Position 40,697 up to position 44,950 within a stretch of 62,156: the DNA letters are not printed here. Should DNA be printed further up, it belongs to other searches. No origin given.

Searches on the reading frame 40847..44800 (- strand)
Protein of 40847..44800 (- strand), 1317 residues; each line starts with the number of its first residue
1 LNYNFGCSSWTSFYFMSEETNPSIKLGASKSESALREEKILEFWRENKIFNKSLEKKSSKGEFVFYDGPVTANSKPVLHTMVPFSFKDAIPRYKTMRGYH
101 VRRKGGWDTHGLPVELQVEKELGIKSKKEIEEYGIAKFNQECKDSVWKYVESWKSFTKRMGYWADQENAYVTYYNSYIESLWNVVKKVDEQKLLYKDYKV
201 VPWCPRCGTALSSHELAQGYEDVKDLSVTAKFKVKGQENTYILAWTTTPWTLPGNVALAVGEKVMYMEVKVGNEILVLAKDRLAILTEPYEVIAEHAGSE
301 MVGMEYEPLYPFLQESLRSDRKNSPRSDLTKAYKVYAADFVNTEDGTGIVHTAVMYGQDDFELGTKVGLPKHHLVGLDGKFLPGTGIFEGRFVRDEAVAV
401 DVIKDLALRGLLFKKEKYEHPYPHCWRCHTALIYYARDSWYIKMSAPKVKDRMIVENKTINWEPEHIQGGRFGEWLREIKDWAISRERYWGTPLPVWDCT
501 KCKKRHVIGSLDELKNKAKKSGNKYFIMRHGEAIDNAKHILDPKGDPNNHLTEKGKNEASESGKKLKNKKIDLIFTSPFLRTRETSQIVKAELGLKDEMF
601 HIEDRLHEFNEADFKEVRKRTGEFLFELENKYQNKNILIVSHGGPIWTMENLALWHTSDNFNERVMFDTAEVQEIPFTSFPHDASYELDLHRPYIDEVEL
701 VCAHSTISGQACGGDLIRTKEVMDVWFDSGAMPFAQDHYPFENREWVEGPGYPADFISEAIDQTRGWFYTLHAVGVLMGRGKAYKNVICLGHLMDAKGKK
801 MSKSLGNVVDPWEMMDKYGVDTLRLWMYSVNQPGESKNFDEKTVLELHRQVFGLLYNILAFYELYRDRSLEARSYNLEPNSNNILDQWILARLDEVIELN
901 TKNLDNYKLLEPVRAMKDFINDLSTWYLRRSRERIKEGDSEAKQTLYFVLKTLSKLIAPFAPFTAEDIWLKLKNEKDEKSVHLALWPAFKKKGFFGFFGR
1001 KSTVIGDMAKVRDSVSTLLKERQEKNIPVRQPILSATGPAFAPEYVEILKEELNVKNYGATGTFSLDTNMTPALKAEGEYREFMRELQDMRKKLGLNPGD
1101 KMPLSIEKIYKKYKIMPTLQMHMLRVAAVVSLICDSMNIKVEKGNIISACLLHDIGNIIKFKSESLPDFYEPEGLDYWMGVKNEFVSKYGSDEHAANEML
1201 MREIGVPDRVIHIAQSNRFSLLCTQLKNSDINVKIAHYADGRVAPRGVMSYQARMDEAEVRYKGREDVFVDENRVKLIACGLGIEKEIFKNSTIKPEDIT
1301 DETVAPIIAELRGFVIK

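Call 68: search_protein_families(library=pfam, proteins=[window:40847-44800:-], max_evalue=0.00001)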
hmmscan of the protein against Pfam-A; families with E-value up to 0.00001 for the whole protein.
window:40847-44800:- (1317 aa): 5 families
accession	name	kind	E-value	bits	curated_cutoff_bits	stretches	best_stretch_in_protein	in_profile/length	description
PF00133.28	tRNA-synt_1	-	4e-110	368.9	22.7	2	39-522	1-271/414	tRNA synthetases class I (I, L, M and V)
PF08264.19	Anticodon_1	-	3.8e-29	101.9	25.1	1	886-1032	1-143/148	Anticodon-binding domain of tRNA ligase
PF00300.27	His_Phos_1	-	6.9e-23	81.8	21.7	2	526-610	2-81/194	Histidine phosphatase superfamily (branch 1)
PF09334.17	tRNA-synt_1g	-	4.5e-17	62.3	20.1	1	768-846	295-373/391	tRNA synthetases class I (M)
PF19302.4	DUF5915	-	5.4e-08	33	27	1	1050-1109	89-147/195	Domain of unknown function (DUF5915)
